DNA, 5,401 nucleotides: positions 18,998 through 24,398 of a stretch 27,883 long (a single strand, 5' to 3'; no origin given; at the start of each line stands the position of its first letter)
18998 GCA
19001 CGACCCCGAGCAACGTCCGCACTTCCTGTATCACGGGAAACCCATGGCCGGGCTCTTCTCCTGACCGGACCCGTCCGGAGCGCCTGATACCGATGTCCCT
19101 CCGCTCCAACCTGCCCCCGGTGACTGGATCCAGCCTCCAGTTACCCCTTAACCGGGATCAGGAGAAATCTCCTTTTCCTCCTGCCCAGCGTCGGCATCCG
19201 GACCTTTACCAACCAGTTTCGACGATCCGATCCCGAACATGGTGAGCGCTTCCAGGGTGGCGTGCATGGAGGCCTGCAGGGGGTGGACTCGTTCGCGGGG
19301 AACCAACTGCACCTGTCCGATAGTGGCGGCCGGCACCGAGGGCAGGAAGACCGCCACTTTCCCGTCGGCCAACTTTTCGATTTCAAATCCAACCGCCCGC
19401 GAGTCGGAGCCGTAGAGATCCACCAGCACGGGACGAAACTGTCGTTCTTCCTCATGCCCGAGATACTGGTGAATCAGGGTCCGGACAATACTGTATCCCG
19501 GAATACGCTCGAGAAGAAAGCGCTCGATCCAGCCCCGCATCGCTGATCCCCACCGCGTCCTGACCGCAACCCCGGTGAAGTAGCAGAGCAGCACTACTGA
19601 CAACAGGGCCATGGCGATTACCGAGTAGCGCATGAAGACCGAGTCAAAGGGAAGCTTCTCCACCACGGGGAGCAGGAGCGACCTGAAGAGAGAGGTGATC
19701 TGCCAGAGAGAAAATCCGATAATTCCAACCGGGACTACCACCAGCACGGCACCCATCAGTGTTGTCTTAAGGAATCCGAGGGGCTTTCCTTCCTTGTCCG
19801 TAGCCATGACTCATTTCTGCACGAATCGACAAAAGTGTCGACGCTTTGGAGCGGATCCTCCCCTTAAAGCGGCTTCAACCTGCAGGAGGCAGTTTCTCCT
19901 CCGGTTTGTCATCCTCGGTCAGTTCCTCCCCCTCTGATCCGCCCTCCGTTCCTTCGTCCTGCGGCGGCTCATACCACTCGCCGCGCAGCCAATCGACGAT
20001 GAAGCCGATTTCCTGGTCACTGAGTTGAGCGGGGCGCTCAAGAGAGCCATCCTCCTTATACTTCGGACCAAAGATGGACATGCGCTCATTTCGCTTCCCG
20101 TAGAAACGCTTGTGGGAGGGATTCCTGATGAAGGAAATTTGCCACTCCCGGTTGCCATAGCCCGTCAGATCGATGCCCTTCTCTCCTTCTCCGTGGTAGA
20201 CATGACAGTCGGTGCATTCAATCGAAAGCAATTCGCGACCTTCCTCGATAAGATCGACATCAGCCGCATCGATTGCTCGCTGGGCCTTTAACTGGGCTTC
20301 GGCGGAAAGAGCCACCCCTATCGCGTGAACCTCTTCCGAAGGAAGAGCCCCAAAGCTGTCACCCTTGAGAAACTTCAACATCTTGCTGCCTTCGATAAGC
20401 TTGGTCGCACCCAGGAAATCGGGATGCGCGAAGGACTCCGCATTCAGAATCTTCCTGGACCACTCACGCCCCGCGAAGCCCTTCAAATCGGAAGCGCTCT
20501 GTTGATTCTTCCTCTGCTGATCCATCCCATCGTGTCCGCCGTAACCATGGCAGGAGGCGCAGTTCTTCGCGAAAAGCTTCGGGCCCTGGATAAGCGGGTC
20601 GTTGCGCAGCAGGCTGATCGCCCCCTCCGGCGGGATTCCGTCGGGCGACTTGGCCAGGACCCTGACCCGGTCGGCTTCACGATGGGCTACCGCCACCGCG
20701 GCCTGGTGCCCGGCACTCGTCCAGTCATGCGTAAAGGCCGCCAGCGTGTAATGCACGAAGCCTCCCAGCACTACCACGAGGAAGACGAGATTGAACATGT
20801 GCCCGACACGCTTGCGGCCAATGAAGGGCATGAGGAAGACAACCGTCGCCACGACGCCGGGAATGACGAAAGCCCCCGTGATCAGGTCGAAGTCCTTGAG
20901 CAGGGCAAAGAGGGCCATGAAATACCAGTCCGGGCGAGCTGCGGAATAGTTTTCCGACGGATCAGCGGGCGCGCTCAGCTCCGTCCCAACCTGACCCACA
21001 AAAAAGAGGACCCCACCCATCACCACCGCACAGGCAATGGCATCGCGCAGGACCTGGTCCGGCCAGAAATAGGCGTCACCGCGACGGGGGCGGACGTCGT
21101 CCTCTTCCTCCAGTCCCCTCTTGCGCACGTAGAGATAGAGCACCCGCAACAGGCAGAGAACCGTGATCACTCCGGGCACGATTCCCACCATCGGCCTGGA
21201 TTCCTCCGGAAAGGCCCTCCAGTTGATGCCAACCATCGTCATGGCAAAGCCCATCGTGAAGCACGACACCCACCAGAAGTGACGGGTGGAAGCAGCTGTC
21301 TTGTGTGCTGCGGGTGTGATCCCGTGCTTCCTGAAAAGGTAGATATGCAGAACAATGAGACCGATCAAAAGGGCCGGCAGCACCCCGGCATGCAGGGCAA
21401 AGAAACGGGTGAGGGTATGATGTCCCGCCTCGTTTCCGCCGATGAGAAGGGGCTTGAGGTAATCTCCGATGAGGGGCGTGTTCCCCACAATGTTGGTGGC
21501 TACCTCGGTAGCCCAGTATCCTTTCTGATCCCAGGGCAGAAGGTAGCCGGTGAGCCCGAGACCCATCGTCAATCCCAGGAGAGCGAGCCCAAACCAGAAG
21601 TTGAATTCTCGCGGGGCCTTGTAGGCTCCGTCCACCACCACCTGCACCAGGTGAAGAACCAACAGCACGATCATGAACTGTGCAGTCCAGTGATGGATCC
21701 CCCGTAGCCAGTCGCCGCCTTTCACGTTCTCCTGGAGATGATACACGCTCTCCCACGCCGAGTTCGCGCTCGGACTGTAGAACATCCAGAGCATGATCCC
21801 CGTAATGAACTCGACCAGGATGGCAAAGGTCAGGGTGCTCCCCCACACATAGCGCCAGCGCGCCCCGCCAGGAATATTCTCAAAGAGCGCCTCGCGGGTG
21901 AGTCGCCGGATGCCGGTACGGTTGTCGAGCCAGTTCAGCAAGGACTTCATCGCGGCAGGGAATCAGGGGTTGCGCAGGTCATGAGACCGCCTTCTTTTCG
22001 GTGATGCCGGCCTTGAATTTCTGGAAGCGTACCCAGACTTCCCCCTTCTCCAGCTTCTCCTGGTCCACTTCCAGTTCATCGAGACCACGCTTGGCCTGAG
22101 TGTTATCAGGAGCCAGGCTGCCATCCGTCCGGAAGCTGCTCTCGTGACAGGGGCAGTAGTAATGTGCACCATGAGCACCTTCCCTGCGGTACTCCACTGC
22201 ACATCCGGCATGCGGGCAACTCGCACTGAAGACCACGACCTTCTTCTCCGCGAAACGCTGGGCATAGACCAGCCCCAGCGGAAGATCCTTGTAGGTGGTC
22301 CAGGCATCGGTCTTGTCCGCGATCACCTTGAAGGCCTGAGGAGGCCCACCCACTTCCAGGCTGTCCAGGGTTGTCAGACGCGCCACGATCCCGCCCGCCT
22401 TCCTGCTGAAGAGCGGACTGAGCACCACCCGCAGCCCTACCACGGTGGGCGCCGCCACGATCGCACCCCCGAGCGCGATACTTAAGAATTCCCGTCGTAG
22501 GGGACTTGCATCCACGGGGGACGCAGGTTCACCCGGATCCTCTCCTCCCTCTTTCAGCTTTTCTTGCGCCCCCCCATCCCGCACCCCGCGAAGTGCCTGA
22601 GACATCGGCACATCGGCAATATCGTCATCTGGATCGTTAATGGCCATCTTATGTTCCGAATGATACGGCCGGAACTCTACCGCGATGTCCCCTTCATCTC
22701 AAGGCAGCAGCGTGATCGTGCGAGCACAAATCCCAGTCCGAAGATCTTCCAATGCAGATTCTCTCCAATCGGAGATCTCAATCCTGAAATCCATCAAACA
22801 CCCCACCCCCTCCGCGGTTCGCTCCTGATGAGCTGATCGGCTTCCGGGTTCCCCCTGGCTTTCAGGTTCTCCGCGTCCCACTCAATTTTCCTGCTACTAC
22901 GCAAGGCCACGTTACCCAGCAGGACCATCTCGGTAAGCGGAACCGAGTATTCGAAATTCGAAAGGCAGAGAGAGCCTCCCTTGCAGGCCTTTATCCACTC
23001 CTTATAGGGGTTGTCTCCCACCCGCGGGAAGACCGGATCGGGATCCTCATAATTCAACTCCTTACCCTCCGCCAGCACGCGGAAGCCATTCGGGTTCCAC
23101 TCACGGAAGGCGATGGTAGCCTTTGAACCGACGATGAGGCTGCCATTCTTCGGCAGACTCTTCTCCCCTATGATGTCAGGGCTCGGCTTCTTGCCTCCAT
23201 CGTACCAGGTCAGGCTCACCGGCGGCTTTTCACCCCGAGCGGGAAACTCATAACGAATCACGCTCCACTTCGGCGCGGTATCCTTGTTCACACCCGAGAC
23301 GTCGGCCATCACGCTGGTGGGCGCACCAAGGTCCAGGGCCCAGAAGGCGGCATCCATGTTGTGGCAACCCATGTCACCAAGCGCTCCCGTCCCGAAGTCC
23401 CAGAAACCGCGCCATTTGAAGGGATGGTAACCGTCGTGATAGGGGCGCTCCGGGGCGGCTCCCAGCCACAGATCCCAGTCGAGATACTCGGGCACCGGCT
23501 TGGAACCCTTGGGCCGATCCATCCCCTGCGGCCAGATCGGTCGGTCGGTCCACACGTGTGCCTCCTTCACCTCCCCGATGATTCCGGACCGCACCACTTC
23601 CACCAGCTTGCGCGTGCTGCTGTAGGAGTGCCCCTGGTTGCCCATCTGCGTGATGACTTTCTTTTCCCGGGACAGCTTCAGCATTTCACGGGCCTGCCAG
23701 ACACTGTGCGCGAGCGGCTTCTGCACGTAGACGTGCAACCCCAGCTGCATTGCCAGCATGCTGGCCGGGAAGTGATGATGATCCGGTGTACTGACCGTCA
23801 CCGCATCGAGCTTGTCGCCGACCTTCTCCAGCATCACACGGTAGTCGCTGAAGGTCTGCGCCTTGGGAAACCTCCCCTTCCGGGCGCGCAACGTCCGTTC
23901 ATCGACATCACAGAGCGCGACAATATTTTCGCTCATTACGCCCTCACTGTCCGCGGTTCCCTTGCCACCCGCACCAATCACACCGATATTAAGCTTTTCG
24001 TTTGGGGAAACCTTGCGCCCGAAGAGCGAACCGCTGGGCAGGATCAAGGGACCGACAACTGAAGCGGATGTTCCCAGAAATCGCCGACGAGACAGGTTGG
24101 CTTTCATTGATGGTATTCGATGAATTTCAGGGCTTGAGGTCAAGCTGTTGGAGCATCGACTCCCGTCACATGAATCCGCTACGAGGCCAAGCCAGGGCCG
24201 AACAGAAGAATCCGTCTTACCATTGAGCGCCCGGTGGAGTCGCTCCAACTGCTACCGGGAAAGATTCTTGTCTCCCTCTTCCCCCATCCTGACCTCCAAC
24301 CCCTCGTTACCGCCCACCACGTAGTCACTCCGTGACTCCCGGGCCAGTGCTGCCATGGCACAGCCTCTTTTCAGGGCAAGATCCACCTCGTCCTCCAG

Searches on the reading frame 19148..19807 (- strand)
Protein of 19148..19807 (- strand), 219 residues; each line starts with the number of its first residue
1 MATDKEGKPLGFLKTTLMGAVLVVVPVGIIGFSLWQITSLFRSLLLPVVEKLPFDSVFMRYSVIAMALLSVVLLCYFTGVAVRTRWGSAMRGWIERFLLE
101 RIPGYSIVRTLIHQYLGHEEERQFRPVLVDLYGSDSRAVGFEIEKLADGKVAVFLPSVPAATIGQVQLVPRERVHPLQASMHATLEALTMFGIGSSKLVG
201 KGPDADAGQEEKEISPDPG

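Call 8: search_protein_families(library=pfam, proteins=[window:19148-19807:-], max_evalue=0.001)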
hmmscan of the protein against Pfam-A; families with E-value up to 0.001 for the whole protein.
window:19148-19807:- (219 aa): 1 family
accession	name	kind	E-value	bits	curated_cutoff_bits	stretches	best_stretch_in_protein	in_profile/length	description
PF04367.18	DUF502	-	4.3e-08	33.4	23.8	1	70-161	2-105/107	Protein of unknown function (DUF502)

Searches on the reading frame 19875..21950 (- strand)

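Call 8: search_protein_families(library=pfam, proteins=[window:19875-21950:-], max_evalue=0.001)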
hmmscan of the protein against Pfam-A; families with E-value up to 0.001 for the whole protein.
window:19875-21950:- (691 aa): 8 families
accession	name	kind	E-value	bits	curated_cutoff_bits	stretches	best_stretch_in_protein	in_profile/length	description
PF13631.11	Cytochrom_B_N_2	-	5.8e-41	140.7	27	1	92-240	2-151/169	Cytochrome b(N-terminal)/b6/petB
PF00033.24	Cytochrome_B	-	5.8e-39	134.3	27.2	1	32-209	12-188/189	Cytochrome b/b6/petB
PF00034.26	Cytochrom_C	-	8.7e-11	43.4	21.3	1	455-509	3-50/90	Cytochrome c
PF13442.11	Cytochrome_CBB3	-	1.5e-08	35.2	27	1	455-498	5-33/68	Cytochrome C oxidase, cbb3-type, subunit III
PF14358.11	DUF4405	-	9.2e-08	32.9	26.7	1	39-101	5-62/66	Domain of unknown function (DUF4405)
PF01292.26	Ni_hydr_CYTB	-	1.5e-05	25.3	30.1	1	19-107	86-165/179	Prokaryotic cytochrome b561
PF00032.22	Cytochrom_B_C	-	0.00031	21.4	20.7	1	328-389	1-62/102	Cytochrome b(C-terminal)/b6/petD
PF14495.11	Cytochrom_C550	-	0.0006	19.9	27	0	443-471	16-44/136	Cytochrome c-550 domain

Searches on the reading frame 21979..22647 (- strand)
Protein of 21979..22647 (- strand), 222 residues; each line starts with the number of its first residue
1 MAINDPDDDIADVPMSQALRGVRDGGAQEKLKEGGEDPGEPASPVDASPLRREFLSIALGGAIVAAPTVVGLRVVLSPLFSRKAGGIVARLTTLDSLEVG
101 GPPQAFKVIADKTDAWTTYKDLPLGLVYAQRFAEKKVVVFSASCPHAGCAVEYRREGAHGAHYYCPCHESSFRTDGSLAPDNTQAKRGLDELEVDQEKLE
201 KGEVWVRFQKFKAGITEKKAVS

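Call 8: search_protein_families(library=pfam, proteins=[window:21979-22647:-], max_evalue=0.001)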
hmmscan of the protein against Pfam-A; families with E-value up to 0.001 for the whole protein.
window:21979-22647:- (222 aa): 1 family
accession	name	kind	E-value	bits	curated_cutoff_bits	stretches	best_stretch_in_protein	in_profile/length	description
PF00355.32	Rieske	-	8e-08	32.5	20.3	1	130-181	31-78/88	Rieske [2Fe-2S] domain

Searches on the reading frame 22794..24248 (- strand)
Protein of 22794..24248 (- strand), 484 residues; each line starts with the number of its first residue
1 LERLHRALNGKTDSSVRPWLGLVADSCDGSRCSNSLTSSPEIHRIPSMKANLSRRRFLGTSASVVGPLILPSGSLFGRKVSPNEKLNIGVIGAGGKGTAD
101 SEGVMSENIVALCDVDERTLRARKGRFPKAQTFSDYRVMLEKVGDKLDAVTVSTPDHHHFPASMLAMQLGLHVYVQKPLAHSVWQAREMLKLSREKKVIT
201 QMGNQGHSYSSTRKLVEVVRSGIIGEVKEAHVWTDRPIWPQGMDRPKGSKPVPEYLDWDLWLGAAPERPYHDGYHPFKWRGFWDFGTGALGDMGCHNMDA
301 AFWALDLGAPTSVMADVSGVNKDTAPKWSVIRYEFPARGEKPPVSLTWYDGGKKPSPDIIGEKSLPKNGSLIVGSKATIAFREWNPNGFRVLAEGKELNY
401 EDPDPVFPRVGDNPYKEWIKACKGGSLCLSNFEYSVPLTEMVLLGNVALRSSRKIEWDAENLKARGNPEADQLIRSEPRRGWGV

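Call 8: search_protein_families(library=pfam, proteins=[window:22794-24248:-], max_evalue=0.001)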
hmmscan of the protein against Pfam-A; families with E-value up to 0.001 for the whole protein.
window:22794-24248:- (484 aa): 3 families
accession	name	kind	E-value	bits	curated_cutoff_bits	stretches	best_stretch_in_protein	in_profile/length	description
PF19051.5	GFO_IDH_MocA_C2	-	2.6e-21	76.7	23.3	1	249-335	45-133/254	Oxidoreductase family, C-terminal alpha/beta domain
PF01408.29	GFO_IDH_MocA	-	6.6e-15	56.3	24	1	86-203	1-119/120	Oxidoreductase family, NAD-binding Rossmann fold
PF22725.1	GFO_IDH_MocA_C3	-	1.4e-10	41.6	27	1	273-336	30-93/124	GFO/IDH/MocA C-terminal domain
